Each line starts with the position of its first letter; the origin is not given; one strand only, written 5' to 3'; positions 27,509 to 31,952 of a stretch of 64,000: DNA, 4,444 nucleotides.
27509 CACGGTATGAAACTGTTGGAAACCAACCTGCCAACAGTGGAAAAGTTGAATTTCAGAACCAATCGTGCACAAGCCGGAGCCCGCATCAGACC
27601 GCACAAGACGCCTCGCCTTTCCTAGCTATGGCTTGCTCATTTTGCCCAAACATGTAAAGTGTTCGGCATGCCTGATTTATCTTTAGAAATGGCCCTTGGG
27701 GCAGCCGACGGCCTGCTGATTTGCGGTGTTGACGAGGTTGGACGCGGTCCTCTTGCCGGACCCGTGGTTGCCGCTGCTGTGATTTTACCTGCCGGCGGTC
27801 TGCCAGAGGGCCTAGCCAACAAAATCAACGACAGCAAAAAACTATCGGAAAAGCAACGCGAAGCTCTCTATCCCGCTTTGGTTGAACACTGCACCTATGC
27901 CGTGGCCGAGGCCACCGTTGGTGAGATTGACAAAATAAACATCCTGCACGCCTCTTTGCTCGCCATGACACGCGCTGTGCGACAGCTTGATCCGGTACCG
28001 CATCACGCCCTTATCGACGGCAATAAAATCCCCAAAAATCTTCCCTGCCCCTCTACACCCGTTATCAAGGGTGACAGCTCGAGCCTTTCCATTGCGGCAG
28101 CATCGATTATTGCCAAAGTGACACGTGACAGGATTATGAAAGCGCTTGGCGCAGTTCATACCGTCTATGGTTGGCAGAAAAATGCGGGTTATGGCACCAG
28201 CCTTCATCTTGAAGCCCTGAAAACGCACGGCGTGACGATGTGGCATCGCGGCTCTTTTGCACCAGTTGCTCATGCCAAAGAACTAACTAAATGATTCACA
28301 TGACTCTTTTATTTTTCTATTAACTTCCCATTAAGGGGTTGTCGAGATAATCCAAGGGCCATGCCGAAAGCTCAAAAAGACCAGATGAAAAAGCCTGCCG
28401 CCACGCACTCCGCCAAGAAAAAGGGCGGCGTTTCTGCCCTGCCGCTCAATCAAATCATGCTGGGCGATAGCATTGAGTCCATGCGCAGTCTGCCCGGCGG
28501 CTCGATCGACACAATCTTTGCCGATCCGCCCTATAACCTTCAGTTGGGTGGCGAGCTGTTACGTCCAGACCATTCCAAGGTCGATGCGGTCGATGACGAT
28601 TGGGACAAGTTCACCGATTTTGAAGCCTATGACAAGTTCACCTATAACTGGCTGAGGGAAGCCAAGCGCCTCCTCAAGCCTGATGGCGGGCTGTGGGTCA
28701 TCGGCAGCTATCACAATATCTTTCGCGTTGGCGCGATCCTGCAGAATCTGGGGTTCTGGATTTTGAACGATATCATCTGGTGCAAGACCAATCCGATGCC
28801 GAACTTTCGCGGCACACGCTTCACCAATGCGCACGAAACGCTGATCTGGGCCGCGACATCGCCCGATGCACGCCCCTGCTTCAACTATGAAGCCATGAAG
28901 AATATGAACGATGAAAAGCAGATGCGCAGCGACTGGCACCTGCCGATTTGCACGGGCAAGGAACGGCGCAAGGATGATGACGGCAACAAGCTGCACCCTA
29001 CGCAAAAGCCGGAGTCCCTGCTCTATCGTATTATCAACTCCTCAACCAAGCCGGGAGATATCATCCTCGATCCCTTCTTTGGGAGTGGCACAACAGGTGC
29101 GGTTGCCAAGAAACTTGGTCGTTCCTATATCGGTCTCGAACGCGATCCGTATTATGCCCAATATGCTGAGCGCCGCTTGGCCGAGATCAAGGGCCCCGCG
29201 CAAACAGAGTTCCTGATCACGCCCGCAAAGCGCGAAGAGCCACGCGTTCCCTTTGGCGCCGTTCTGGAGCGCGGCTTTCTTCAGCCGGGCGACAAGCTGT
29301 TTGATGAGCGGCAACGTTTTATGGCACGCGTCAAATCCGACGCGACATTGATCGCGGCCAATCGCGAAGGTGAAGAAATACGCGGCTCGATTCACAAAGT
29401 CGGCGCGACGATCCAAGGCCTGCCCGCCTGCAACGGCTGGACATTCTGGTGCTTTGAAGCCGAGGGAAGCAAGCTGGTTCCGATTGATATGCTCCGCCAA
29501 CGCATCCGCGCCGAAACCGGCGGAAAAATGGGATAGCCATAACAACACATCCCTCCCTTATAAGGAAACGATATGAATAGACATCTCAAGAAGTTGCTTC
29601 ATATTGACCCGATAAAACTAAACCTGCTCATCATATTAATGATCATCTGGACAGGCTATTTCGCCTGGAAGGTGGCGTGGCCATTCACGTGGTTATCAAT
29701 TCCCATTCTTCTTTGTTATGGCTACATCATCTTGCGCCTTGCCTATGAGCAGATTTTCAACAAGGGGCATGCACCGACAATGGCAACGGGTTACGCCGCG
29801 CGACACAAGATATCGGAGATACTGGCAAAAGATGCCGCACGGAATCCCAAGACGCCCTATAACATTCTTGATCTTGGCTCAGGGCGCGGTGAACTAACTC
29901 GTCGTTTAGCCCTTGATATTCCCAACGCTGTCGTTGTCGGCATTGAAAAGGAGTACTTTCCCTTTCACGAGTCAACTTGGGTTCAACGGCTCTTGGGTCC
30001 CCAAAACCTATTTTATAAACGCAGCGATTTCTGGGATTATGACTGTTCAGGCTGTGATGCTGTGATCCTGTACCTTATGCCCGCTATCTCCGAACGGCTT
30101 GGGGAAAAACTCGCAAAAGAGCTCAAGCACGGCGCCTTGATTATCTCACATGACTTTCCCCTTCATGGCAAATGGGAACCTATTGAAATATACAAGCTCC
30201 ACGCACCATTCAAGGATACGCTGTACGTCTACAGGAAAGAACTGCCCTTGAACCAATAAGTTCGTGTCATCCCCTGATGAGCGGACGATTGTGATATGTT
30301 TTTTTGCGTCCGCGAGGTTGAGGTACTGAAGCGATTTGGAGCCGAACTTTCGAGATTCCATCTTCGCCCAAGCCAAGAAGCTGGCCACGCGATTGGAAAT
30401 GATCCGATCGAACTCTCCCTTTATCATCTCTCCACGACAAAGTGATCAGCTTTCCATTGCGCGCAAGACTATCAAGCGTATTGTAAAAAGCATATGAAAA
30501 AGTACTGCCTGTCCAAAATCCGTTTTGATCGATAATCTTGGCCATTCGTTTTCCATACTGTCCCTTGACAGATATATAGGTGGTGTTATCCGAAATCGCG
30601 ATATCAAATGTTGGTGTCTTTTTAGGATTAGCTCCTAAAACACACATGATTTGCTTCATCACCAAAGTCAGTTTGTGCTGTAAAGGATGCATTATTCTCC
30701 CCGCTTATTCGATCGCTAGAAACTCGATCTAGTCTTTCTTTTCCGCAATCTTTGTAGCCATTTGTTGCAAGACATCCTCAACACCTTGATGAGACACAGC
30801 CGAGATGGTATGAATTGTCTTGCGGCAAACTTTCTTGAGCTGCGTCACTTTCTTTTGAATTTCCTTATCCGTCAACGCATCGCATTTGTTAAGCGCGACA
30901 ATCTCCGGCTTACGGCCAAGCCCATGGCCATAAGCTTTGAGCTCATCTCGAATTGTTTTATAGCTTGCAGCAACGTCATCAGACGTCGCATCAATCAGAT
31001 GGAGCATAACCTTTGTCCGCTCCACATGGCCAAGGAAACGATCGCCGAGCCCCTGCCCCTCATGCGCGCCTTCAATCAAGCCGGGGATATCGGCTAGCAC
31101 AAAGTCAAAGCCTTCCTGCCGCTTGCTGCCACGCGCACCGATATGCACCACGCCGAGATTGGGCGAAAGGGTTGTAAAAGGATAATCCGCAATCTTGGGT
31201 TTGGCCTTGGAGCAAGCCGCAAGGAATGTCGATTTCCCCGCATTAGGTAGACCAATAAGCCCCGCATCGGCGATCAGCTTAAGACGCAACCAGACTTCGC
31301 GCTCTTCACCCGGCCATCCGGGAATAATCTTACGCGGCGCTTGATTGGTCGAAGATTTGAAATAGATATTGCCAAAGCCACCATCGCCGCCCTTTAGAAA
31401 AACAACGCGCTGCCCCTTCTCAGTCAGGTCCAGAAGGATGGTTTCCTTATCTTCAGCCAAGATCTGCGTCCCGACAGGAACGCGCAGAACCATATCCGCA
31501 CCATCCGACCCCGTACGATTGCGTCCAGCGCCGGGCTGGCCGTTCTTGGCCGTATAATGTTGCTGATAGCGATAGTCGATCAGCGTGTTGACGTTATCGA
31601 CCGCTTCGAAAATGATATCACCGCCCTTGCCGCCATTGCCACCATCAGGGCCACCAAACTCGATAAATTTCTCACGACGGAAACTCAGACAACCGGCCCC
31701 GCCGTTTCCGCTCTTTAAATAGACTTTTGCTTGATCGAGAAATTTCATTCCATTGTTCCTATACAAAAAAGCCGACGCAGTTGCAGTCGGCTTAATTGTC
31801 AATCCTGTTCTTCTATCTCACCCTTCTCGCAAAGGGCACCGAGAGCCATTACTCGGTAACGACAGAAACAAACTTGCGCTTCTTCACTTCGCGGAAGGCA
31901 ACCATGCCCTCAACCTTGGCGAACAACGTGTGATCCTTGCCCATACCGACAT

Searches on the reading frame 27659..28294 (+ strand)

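Call 58: search_protein_families(library=pfam, proteins=[window:27659-28294:+], max_evalue=0.000001)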
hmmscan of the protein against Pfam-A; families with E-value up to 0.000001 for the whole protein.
window:27659-28294:+ (211 aa): 1 family
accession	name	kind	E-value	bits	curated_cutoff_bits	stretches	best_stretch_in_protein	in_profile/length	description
PF01351.25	RNase_HII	-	8.2e-42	143.8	25.8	1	22-202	1-198/199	Ribonuclease HII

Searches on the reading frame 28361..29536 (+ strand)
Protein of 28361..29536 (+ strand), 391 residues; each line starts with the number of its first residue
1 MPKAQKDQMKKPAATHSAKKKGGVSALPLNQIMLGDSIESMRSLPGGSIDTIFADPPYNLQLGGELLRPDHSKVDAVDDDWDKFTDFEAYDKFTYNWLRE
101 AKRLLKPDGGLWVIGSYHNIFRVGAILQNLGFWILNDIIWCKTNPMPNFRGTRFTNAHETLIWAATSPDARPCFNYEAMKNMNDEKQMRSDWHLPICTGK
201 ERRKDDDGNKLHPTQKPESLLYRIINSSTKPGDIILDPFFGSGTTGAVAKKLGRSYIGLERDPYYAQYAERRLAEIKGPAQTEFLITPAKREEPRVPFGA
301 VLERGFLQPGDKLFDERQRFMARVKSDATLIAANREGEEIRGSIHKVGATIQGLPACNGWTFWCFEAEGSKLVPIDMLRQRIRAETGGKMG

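Call 58: search_protein_families(library=pfam, proteins=[window:28361-29536:+], max_evalue=0.000001)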
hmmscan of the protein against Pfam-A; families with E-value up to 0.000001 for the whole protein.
window:28361-29536:+ (391 aa): 2 families
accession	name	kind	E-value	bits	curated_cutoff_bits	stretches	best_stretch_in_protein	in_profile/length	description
PF01555.25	N6_N4_Mtase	-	3.8e-67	226.9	26.7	1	49-270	1-220/221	DNA methylase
PF18755.6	RAMA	-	1.3e-13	51.3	35.2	1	288-384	11-103/107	Restriction Enzyme Adenine Methylase Associated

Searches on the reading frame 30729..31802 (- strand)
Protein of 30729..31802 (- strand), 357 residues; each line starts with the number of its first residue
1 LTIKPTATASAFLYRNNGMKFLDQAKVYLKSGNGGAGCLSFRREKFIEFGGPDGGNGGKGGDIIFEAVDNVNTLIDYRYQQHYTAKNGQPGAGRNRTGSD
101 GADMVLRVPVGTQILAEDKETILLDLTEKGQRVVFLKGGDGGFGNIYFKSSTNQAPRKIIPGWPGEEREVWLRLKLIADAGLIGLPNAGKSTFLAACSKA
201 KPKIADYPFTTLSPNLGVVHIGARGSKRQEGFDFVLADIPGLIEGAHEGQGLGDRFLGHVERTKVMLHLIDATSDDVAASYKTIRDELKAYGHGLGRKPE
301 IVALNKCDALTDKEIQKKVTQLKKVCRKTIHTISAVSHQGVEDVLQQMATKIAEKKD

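Call 58: search_protein_families(library=pfam, proteins=[window:30729-31802:-], max_evalue=0.000001)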
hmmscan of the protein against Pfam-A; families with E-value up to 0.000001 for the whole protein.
window:30729-31802:- (357 aa): 3 families
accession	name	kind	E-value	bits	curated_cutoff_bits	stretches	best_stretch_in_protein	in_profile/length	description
PF01018.28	GTP1_OBG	-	2.9e-61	206.1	27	1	23-176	2-155/155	GTP1/OBG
PF01926.29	MMR_HSR1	-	1.7e-23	83.3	21.9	1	180-306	2-113/113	50S ribosome-binding GTPase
PF02421.24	FeoB_N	-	7e-10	39.1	27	1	181-347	4-155/156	Ferrous iron transport protein B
